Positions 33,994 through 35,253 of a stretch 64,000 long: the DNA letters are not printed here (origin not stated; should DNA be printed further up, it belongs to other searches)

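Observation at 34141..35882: Tandem pair of diverged paralogs with a C-terminal HExxH motif and a strikingly conserved acidic N-terminus: an unassigned putative metallopeptidase family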

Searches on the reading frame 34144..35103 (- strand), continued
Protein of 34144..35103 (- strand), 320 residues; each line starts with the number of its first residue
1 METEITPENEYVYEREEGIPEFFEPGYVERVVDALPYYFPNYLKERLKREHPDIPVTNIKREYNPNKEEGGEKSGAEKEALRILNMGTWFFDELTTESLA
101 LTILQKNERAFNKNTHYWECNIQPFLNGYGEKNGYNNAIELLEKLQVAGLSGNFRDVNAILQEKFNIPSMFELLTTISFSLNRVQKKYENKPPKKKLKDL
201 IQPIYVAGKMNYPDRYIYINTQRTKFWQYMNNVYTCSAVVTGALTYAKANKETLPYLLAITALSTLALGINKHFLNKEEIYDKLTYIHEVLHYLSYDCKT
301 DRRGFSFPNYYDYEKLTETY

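Call 57: list_cluster_members(proteins=[P0039, P0021, P0022, P0024, P0025, P0026, P0028, P0030, P0031, P0037])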
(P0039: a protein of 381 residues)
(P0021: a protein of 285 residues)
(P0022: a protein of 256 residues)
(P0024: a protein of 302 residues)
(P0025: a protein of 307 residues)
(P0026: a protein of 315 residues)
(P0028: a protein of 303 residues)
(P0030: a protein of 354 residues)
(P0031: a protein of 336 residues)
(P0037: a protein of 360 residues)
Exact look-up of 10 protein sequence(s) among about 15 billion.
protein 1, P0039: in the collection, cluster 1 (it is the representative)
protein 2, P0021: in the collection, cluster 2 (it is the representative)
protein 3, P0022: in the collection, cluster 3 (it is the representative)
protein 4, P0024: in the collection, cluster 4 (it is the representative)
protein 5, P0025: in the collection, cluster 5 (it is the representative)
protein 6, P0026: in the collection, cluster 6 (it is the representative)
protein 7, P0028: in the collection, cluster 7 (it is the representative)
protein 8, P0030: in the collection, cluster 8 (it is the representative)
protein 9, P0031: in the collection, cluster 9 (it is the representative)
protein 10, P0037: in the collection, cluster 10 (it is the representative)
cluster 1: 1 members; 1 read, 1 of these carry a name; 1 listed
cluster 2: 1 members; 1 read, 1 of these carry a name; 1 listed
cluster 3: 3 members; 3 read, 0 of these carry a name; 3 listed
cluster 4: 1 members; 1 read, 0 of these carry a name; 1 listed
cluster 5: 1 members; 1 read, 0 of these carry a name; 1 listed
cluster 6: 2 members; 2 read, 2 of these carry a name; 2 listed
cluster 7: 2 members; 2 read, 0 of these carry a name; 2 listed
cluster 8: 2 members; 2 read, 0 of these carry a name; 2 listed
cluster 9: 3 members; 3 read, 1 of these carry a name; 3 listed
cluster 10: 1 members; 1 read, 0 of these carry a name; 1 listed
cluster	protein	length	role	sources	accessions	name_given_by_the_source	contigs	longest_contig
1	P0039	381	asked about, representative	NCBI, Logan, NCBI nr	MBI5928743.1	MAG: hypothetical protein HY862_05505 [Chloroflexi bacterium] | hypothetical protein [Chloroflexota bacterium]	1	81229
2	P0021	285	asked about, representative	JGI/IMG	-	hypothetical protein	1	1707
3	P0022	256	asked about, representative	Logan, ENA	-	-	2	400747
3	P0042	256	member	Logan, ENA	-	-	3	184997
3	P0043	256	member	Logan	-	-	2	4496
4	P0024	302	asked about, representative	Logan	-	-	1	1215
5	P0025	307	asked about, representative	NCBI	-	-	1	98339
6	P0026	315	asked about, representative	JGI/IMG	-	hypothetical protein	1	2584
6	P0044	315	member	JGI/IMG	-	hypothetical protein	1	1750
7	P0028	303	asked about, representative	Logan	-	-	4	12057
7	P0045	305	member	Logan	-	-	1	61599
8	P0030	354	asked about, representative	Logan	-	-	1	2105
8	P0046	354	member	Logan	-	-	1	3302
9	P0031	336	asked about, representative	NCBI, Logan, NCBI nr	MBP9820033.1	hypothetical protein KBC79_04855 [Candidatus Woesebacteria bacterium] | hypothetical protein [Candidatus Woesebacteria bacterium]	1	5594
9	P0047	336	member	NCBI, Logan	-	-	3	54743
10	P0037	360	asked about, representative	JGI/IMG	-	-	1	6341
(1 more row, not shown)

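Call 60: find_encoding_contigs(protein=P0047, flank=6000, max_places=1)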
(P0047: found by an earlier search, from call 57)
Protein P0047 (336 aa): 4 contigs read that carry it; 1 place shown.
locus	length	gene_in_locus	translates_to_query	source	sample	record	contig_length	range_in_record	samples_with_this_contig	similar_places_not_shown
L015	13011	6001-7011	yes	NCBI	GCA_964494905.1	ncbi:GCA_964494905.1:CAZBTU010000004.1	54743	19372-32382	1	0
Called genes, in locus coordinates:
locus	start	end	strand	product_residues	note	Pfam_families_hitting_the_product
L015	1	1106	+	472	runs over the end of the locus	-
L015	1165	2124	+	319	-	PF00005:ABC_tran, PF13304:AAA_21 (weak)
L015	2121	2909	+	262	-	PF01061:ABC2_membrane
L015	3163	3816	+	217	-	-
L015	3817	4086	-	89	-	-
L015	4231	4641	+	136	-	-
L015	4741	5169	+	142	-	-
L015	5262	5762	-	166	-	-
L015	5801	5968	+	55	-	-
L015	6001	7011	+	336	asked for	-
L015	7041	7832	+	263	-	-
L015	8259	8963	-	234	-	PF00156:Pribosyltran (weak)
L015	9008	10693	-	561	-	PF13424:TPR_12 (weak), PF18768:RNPP_C (weak), PF00515:TPR_1, PF07719:TPR_2 (weak), PF13181:TPR_8 (weak), PF13414:TPR_11, PF00515:TPR_1, PF07719:TPR_2 (weak), +10 more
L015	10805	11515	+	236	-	-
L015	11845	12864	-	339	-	PF01207:Dus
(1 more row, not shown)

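Call 61: find_encoding_contigs(protein=P0025, flank=6000, max_places=1)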
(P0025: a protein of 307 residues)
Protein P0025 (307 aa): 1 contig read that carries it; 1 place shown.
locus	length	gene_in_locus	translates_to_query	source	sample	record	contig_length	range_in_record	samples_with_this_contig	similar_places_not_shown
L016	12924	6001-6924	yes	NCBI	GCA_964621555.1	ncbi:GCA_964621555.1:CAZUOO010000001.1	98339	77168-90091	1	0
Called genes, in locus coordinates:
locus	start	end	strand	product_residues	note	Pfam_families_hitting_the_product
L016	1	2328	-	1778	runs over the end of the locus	PF16656:Pur_ac_phosph_N (faint), PF00041:fn3 (faint), PF25059:FN3_DSCAM-DSCAML_C (faint), PF23376:Fn3_VIN3 (faint)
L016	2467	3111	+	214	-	-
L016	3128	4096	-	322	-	-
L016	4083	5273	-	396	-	PF13439:Glyco_transf_4 (weak), PF00534:Glycos_transf_1, PF13692:Glyco_trans_1_4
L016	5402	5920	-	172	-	PF08922:DUF1905, PF13376:OmdA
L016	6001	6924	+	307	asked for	-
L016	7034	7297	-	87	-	-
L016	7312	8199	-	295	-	PF00892:EamA (faint)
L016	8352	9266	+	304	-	PF01209:Ubie_methyltran (weak), PF02390:Methyltransf_4 (faint), PF13649:Methyltransf_25, PF13847:Methyltransf_31, PF08241:Methyltransf_11, PF08242:Methyltransf_12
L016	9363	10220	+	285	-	PF01370:Epimerase, PF16363:GDP_Man_Dehyd (faint)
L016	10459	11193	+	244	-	PF00106:adh_short, PF01370:Epimerase (weak), PF08659:KR, PF13561:adh_short_C2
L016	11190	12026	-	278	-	-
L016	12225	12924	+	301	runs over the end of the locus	PF12686:DUF3800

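Call 62: find_encoding_contigs(protein=P0022, flank=6000, max_places=1)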
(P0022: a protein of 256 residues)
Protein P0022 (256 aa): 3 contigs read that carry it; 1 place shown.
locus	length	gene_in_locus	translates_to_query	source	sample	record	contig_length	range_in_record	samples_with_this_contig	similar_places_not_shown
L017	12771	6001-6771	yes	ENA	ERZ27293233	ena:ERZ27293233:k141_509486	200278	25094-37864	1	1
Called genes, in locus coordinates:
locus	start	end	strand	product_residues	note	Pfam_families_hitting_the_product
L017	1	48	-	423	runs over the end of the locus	PF02403:Seryl_tRNA_N, PF00587:tRNA-synt_2b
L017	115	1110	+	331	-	PF01368:DHH, PF02272:DHHA1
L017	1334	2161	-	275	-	PF06182:ABC2_membrane_6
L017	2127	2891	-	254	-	PF06182:ABC2_membrane_6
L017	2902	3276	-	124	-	-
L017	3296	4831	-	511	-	PF01336:tRNA_anti-codon, PF00152:tRNA-synt_2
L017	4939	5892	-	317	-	PF03734:YkuD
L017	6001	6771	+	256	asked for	-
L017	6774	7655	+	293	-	-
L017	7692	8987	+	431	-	PF00587:tRNA-synt_2b, PF03129:HGTP_anticodon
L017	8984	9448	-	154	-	PF01272:GreA_GreB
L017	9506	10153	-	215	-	PF01746:tRNA_m1G_MT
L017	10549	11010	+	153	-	PF03449:GreA_GreB_N, PF01272:GreA_GreB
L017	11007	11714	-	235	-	PF00696:AA_kinase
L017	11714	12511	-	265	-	-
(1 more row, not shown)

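Call 65: find_related_loci(query=A4, collection=viral_contigs, flank=5000)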
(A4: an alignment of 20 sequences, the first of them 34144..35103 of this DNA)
Query A4 (320 aa) in viral_contigs; peptide patterns used: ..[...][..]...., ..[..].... (x = any residue, [..] = any of these).
60 stretches matched a pattern, but none encodes a relative of the query by tblastn (E <= 1e-3).

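Call 66: find_related_loci(query=A4, collection=metagenome_contigs, flank=5000)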
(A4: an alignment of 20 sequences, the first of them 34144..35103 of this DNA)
Query A4 (320 aa) in metagenome_contigs; peptide patterns used: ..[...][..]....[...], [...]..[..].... (x = any residue, [..] = any of these).
153 stretches matched a pattern; 7 encode a relative of the query (tblastn E <= 1e-3); 7 distinct loci.
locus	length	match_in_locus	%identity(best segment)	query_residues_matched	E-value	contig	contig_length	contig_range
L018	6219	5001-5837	39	17-320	8e-44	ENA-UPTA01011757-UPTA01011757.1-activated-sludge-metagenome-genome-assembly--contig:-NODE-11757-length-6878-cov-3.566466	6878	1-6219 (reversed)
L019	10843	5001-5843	37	13-320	2e-42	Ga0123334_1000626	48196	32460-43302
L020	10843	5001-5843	37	13-320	2e-42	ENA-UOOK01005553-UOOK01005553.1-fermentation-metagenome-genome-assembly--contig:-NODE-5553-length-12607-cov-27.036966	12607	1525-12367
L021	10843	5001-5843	34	13-320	2e-40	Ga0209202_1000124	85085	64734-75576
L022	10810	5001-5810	38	8-305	2e-40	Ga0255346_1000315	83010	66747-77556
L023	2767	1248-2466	47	1-319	3e-37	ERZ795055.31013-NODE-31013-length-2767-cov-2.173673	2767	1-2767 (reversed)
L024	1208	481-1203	26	21-320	3e-16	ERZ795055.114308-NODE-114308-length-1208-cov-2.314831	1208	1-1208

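Call 76: find_encoding_contigs(protein=P0008, flank=8000, max_places=2)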
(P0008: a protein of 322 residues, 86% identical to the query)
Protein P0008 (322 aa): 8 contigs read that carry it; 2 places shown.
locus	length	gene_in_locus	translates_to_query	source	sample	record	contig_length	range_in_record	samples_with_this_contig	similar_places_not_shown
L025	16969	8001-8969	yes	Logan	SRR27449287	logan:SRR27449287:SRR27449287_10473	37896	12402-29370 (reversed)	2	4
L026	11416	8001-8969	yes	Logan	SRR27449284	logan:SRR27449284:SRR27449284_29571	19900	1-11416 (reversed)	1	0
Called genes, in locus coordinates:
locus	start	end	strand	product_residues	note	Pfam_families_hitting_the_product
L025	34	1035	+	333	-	PF01368:DHH, PF02272:DHHA1 (weak)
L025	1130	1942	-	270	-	PF06182:ABC2_membrane_6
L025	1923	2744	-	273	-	PF06182:ABC2_membrane_6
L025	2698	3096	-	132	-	-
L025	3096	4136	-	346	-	PF17761:DUF1016_N, PF06250:YhcG_C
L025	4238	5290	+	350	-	-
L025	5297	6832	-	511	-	PF01336:tRNA_anti-codon, PF00152:tRNA-synt_2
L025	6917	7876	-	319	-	PF03734:YkuD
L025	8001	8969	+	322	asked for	-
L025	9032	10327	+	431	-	PF00587:tRNA-synt_2b, PF03129:HGTP_anticodon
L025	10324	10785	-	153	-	PF03449:GreA_GreB_N (weak), PF01272:GreA_GreB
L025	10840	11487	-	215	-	PF01746:tRNA_m1G_MT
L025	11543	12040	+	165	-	PF22811:Zn_ribbon_NrdR, PF03477:ATP-cone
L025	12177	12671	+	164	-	PF01928:CYTH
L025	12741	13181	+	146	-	PF00293:NUDIX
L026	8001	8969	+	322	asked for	-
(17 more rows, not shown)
